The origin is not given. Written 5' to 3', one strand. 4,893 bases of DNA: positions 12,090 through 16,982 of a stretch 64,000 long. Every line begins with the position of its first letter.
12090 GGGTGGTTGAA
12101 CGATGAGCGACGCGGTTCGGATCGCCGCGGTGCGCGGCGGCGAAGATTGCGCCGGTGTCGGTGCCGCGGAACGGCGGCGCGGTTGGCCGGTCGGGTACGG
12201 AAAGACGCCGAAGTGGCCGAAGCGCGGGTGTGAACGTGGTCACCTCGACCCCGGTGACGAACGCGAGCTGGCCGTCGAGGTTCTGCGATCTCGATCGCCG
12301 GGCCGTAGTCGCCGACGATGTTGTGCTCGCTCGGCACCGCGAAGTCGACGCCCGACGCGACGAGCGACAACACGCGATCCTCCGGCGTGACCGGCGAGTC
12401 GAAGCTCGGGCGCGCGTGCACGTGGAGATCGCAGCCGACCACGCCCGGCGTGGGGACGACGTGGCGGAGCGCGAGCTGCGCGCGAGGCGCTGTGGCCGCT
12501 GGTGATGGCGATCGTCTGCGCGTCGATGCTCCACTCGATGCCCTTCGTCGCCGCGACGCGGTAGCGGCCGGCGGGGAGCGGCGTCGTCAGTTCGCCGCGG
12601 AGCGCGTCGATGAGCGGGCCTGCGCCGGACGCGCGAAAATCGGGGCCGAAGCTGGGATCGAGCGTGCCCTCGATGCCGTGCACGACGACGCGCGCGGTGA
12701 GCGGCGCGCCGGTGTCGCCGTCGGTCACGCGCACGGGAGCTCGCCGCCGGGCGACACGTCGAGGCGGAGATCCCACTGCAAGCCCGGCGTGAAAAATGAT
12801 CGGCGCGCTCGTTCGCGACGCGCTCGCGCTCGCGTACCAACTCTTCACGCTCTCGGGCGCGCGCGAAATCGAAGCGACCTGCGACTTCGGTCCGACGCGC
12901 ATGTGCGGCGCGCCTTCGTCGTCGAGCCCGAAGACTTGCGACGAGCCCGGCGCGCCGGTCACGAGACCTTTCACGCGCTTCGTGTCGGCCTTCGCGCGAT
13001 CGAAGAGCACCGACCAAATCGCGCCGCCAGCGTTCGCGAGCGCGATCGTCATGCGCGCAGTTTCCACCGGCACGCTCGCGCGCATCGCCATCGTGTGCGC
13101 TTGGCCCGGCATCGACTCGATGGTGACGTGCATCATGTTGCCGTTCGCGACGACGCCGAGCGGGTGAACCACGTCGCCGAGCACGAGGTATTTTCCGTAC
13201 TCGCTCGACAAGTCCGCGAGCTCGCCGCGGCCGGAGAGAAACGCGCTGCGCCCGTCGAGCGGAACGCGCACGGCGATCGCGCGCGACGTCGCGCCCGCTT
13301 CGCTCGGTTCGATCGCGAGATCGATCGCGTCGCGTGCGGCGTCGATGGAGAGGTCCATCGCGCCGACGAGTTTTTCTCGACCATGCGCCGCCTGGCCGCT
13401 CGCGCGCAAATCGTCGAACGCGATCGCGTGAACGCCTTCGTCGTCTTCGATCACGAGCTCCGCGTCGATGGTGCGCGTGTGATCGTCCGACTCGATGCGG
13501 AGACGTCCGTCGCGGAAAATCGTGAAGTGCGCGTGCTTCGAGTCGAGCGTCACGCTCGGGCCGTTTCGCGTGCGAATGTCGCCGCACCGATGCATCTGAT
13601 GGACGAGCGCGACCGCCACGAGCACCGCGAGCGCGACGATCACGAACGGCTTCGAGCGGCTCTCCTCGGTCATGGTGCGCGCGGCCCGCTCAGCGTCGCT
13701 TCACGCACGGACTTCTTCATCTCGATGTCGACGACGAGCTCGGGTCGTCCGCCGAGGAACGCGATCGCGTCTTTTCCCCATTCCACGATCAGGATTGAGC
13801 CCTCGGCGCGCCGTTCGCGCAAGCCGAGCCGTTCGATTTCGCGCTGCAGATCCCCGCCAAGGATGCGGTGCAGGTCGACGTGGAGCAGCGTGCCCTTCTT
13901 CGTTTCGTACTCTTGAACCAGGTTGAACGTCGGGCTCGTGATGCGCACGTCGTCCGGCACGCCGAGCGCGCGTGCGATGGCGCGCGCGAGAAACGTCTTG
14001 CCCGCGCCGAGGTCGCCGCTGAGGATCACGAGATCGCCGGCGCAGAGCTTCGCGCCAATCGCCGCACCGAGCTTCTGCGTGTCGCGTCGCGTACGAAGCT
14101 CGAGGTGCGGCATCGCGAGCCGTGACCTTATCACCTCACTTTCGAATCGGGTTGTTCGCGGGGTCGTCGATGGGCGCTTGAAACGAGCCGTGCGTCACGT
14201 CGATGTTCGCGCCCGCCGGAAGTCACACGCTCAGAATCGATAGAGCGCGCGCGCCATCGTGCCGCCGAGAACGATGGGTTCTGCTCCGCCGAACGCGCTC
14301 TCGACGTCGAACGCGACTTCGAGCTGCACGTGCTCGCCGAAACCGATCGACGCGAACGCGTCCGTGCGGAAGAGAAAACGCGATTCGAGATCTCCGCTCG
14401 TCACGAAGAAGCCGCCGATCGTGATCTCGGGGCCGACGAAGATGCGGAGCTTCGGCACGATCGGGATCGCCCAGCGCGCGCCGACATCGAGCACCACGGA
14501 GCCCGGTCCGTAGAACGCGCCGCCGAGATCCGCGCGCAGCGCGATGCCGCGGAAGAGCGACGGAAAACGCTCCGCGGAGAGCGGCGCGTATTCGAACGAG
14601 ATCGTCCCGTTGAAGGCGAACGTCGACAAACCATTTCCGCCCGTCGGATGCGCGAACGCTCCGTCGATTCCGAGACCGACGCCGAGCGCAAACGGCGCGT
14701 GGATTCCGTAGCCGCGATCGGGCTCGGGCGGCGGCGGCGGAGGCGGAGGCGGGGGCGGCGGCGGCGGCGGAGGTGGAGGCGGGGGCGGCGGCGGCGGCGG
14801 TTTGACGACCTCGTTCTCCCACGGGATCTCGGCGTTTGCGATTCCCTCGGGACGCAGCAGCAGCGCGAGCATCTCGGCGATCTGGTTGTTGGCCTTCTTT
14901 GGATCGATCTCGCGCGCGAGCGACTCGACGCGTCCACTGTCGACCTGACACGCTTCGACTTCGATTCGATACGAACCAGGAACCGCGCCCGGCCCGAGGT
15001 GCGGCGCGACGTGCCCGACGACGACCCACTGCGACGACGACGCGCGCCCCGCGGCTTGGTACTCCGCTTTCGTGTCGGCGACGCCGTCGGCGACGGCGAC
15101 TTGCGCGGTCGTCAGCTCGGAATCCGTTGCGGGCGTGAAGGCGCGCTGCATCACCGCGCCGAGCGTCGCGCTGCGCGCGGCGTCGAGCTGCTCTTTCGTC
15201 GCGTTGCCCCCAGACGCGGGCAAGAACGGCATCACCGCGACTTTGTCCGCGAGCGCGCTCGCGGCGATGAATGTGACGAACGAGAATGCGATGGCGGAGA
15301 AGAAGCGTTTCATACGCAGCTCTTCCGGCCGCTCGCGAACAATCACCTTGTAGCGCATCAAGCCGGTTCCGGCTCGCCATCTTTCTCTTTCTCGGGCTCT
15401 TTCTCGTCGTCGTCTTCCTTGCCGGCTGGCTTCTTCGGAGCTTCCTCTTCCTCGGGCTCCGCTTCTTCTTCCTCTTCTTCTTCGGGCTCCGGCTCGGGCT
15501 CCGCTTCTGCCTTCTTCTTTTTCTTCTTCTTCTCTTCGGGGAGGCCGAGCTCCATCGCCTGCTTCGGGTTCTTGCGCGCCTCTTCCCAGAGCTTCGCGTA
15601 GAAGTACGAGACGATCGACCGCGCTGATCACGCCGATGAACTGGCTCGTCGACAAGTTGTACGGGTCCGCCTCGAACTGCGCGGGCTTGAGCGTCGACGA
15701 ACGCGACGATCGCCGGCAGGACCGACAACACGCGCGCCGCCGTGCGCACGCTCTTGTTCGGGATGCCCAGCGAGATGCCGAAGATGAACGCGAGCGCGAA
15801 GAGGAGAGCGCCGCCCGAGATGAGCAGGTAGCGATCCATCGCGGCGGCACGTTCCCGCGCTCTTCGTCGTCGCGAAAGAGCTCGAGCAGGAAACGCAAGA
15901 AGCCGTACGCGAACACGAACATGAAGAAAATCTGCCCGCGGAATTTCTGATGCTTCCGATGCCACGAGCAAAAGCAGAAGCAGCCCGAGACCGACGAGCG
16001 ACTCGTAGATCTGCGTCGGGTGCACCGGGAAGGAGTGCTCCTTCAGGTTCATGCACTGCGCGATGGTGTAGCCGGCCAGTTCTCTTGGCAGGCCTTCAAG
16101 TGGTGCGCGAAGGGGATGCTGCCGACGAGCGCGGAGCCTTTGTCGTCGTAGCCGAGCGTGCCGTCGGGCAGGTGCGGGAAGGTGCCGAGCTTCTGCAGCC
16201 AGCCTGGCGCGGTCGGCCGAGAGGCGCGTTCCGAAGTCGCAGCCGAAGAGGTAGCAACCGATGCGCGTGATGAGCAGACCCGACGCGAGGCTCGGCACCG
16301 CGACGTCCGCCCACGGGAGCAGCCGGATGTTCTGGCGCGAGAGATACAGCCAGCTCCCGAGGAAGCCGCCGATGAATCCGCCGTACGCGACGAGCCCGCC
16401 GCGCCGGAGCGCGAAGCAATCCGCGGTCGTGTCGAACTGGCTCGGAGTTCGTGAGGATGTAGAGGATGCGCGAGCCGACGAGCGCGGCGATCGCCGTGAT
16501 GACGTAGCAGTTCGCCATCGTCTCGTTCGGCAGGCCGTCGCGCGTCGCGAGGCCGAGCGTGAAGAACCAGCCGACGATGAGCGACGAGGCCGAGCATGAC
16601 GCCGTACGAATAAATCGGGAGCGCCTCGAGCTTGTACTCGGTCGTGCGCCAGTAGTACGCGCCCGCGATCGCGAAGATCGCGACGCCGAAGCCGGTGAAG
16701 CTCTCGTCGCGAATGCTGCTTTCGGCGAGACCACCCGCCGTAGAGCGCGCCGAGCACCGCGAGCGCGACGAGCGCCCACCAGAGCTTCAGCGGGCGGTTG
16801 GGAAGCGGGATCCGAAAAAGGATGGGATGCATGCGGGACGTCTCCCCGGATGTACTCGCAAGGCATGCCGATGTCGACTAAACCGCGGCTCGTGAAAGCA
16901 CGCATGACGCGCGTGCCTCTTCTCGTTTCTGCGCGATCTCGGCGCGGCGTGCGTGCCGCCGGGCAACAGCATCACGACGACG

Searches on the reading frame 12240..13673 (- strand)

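Call 25: search_protein_families(library=pfam, proteins=[window:12240-13673:-], max_evalue=0.001)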
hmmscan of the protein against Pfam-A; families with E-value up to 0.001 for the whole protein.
window:12240-13673:- (477 aa): 1 family
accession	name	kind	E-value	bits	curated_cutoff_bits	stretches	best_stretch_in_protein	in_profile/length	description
PF11209.13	LmeA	-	0.00064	20.3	27.3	0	55-185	94-216/217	LmeA-like phospholipid-binding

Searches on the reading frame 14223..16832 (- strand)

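Call 25: search_protein_families(library=pfam, proteins=[window:14223-16832:-], max_evalue=0.001)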
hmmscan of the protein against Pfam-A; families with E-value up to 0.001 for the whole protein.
window:14223-16832:- (869 aa): 1 family
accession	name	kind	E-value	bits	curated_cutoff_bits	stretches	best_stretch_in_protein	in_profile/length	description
PF01790.23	LGT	-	1e-21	77.8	24.9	1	135-292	72-181/240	Prolipoprotein diacylglyceryl transferase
